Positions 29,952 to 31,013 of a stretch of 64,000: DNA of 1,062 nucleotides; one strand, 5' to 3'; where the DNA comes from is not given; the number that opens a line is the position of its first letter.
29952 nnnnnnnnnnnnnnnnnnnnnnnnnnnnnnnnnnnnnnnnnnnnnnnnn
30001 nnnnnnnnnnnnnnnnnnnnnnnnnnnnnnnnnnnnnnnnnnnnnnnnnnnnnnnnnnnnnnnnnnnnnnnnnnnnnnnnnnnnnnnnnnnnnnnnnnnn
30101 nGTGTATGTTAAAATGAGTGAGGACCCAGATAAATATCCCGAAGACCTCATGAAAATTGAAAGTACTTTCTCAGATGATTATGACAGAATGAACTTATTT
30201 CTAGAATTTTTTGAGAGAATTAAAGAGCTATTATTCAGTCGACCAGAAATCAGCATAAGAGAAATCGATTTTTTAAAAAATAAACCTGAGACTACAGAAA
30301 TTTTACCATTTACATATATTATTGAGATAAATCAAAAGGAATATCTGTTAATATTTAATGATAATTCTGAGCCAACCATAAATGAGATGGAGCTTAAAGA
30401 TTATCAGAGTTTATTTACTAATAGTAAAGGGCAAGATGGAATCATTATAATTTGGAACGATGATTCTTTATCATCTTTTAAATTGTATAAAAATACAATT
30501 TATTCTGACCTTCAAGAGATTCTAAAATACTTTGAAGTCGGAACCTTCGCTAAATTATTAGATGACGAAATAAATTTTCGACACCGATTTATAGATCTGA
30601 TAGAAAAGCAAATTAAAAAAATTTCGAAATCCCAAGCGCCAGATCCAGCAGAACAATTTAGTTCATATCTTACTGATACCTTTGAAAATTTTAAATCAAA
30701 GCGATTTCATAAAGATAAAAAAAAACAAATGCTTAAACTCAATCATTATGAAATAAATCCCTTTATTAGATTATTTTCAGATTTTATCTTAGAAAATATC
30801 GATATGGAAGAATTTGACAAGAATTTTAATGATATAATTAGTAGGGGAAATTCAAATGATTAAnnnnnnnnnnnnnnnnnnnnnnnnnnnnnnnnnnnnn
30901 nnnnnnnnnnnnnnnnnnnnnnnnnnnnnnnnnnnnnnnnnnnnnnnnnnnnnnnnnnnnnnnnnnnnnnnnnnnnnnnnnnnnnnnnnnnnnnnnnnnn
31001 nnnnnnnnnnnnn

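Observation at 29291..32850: Candidate undescribed defence-type system: PIN-like protein + unknown protein + short Rad50/SMC-like ATPase with a zinc hook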

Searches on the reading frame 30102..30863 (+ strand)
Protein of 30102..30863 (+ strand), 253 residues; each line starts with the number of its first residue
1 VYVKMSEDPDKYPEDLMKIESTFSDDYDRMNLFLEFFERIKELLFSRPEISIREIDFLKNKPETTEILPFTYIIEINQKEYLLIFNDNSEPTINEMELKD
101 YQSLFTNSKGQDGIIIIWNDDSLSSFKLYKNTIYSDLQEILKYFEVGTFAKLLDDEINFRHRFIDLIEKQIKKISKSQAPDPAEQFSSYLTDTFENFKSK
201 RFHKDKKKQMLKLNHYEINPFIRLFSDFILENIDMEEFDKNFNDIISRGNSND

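Call 3: search_protein_families(library=pfam, proteins=[window:30102-30863:+], max_evalue=1)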
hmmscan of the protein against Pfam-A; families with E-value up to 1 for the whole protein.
window:30102-30863:+ (253 aa): 1 family
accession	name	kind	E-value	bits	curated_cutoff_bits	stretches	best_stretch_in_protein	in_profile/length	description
PF11738.13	DUF3298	-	0.84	11.1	24.1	1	152-220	3-71/84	Protein of unknown function (DUF3298)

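Call 4: search_protein_families(library=padloc, proteins=[window:30102-30863:+], max_evalue=1)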
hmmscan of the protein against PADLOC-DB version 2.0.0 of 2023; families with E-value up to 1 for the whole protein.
window:30102-30863:+ (253 aa): 0 families

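Call 5: search_protein_families(library=ncbifam, proteins=[window:30102-30863:+], max_evalue=1)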
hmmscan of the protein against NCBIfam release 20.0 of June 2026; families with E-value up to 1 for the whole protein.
window:30102-30863:+ (253 aa): 0 families

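Call 10: find_homologous_proteins(query=window:30102-30860:+, max_evalue=0.001)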
Query window:30102-30860:+ (253 aa): 7 proteins with E <= 0.001 among 304 candidates.
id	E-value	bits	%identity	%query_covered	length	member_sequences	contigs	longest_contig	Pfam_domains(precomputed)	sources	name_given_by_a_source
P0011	7.8e-143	493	93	100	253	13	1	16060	-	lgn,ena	-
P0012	5.8e-135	467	90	98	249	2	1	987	-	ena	-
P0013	1.9e-127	442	85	98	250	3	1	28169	-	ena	-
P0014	8.0e-124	431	84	99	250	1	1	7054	-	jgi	-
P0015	6.0e-109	382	74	98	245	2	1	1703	-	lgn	-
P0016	2.8e-98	347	69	98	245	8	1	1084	-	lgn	-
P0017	1.9e-70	256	58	91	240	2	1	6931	-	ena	-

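Call 13: find_encoding_contigs(protein=P0013, flank=8000, max_places=3)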
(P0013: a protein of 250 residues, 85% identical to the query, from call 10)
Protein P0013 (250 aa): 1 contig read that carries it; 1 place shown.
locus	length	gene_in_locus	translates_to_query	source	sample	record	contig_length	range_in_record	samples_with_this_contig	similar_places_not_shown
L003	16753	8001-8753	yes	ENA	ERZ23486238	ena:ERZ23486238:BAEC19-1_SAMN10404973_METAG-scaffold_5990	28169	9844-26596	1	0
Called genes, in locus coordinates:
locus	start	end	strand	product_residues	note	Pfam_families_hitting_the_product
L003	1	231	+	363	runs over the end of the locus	-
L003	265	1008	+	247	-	PF00004:AAA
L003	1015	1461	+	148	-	-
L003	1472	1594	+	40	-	-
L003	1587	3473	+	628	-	-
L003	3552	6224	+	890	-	-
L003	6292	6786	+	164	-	-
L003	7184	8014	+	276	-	-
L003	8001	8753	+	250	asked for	-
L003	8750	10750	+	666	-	PF02463:SMC_N, PF13175:AAA_15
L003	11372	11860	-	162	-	-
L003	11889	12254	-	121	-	-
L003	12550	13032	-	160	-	-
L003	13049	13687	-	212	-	-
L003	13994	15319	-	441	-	PF10137:CAP12-PCTIR_TIR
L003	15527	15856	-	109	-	-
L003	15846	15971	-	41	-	-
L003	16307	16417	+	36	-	-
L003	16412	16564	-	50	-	-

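Call 27: search_solved_structures(query=A2, max_evalue=10)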
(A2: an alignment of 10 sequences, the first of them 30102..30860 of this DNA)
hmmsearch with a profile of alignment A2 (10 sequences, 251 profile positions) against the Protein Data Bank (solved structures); distinct sequences matched with E-value up to 10: 7.
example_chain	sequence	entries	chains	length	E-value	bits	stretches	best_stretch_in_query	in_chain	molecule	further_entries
2x17_0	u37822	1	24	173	0.0032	20.2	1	125-241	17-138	PUTATIVE FERRITIN HOMOLOG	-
2jd6_0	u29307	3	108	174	0.0033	20.2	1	125-241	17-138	FERRITIN HOMOLOG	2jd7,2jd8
7ohf_A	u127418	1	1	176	0.0038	20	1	125-241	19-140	Ferritin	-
2bf0_X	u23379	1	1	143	0.16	14.7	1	127-175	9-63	PCF11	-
1qz1_A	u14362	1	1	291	0.27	13.9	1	106-131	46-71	Neural cell adhesion molecule 1, 140 kDa isoform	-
1sz9_A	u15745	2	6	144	0.29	13.8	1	131-176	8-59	PCF11 protein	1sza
2ncm_A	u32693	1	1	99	0.53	13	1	106-131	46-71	NEURAL CELL ADHESION MOLECULE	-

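Call 31: predict_structure(alignment_id=A3)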
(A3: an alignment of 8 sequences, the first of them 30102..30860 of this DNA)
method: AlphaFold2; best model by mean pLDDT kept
length: 253 residues; sequences in the alignment: 8
mean_pLDDT: 44.8   pTM: 0.35
mean pLDDT of the five models: 44.8, 42.2, 40.9, 39.4, 37.7
residues with pLDDT >= 90: 0; 70-90: 0; 50-70: 83; < 50: 170
segments of 3 or more residues with pLDDT < 50: 1-20, 46-50, 62-66, 107-109, 119-175, 177-253
pLDDT, mean of each block of 10 residues (from residue 1): 29 44 54 55 48 54 51 62 60 57 53 57 42 33 32 39 46 43 41 37 33 36 38 42 40 33
secondary structure, 60 per line:
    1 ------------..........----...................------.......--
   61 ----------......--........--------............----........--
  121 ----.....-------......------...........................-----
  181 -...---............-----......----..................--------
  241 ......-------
elements in order: H13-22 H27-45 E55-58 E71-76 E79-86 H95-106 E111-118 E125-129 H137-142 H149-175 H188-199 H205-210 H215-232 H241-246

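Call 45: search_protein_families(library=padloc, alignment_id=A2, max_evalue=1)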
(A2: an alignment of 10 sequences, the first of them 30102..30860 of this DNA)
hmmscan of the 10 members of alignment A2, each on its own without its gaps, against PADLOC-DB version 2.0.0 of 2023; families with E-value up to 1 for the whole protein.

A. member 1, window:30102-30860:+ (253 aa): 0 families

B. families by the number of members that match (of 10 scanned): 0 families

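Call 60: search_protein_families(library=pfam, alignment_id=A2, max_evalue=10)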
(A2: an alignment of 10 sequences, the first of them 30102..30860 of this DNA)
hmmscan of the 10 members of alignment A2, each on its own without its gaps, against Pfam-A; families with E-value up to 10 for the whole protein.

A. member 1, window:30102-30860:+ (253 aa): 1 family
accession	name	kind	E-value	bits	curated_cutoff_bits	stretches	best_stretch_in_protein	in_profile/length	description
PF11738.13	DUF3298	-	0.84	11.1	24.1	1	152-220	3-71/84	Protein of unknown function (DUF3298)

B. families by the number of members that match (of 10 scanned): 12 families
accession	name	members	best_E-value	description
PF11738.13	DUF3298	3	0.076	Protein of unknown function (DUF3298)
PF24918.1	NET2A_C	2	0.0018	NET2A, C-terminal domain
PF12340.13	DUF3638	2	0.0032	Protein of unknown function (DUF3638)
PF01232.29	Mannitol_dh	2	0.073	Mannitol dehydrogenase Rossmann domain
PF12174.13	RST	2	0.079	RCD1-SRO-TAF4 (RST) plant domain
PF15665.10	FAM184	1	0.012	Family with sequence similarity 184, A and B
PF11369.13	DUF3160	1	0.036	Protein of unknown function (DUF3160)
PF09204.15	Colicin_immun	1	0.036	Bacterial self-protective colicin-like immunity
PF14733.11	ACDC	1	0.29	AP2-coincident C-terminal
PF22813.1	TcaA_2nd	1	0.37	TcaA protein second domain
PF17190.9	RecG_N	1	0.48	RecG N-terminal helical domain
PF06575.17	DUF1132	1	3.6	Protein of unknown function (DUF1132)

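Call 71: fold_search(model_id=the predicted structure, library=pdb)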
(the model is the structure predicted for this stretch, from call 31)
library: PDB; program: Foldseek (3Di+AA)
matches with E <= 10: 843; with E <= 0.001: 0
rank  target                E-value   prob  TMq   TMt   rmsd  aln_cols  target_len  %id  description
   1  4lqe                  2.1e-02  0.69  0.19  0.30  12.7       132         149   14  Crystal Structure of MepB (released 2014-03-12)
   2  8xa9_B                2.2e-02  0.57  0.19  0.21  14.3       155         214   12  Human MGME1 in complex with 5'-overhang DNA (released 2024-03-20)
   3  6z6g_A                3.1e-02  0.33  0.17  0.04  14.8       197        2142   17  Cryo-EM structure of La Crosse virus polymerase at pre-initiation stage (released 2020-07-29)
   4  6z8k_A                3.7e-02  0.51  0.21  0.04  13.6       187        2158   18  La Crosse virus polymerase at elongation mimicking stage (released 2020-07-29)
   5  3ajv_A                4.0e-02  0.92  0.24  0.34   5.7       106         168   11  Splicing endonuclease from Aeropyrum pernix (released 2010-11-17)
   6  7orj_A                4.0e-02  0.51  0.20  0.04  12.4       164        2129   17  La Crosse virus polymerase at transcription capped RNA cleavage stage (released 2022-02-16)
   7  3ajv_C                5.1e-02  0.93  0.25  0.37   5.4       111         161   10  Splicing endonuclease from Aeropyrum pernix (released 2010-11-17)
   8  2xi5_C                6.2e-02  0.30  0.18  0.24  14.5       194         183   17  N-terminal endonuclease domain of La Crosse virus L-protein (released 2010-10-06)
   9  6ppr_A                6.6e-02  0.57  0.23  0.09  11.5       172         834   10  Cryo-EM structure of AdnA(D934A)-AdnB(D1014A) in complex with AMPPNP and DNA (released 2019-11-20)
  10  7et0_A                7.0e-02  0.63  0.17  0.08  15.2       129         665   12  Crystal structure of the complex formed by Wolbachia cytoplasmic incompatibility factors CinA and CinB from wPip (released 2021-11-10)
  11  7orl_A                7.5e-02  0.38  0.20  0.04  14.0       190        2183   17  La Crosse virus polymerase at transcription initiation stage (released 2022-02-16)
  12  3fov                  8.5e-02  0.75  0.23  0.46   6.1       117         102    7  Crystal structure of protein RPA0323 of unknown function from Rhodopseudomonas palustris (released 2009-01-13)
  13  7orn_A                8.5e-02  0.33  0.20  0.05  14.0       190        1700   17  La Crosse virus polymerase at replication initiation stage (released 2022-02-16)
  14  4tkd_D                9.0e-02  0.69  0.23  0.43   7.6       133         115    9  Sulfolobus solfataricus HJC mutants (released 2015-08-12)
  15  9np6_A                9.6e-02  0.60  0.25  0.08  12.9       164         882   10  Cryo-EM structure of AdnA(D934A)-AdnB(D1014A) in complex with AMPPNP and blunt end DNA (released 2025-03-19)
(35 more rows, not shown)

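Call 88: search_solved_structures(query=L003:3552-6221:+, max_evalue=0.001)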
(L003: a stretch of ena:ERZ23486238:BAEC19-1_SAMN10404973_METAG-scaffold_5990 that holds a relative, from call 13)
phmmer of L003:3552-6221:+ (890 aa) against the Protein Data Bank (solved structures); distinct sequences matched with E-value up to 0.001: 0.

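Call 119: search_solved_structures(query=A8, max_evalue=10)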
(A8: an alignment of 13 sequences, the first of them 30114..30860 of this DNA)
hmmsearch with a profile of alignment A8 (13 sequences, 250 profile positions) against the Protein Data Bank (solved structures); distinct sequences matched with E-value up to 10: 6.
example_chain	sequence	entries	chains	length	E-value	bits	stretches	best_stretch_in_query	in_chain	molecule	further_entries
7ohf_A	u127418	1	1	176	0.062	15.9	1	124-247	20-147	Ferritin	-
2x17_0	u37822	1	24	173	0.064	15.9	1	124-247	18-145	PUTATIVE FERRITIN HOMOLOG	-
2jd6_0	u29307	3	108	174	0.065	15.9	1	124-247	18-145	FERRITIN HOMOLOG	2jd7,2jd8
2a61_A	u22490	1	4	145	0.23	14.1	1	148-193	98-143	transcriptional regulator Tm0710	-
2ncm_A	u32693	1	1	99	1.6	11.3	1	104-129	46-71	NEURAL CELL ADHESION MOLECULE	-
8qae_A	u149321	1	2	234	3.5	10.2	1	129-190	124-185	sc-apCC-6-SLLA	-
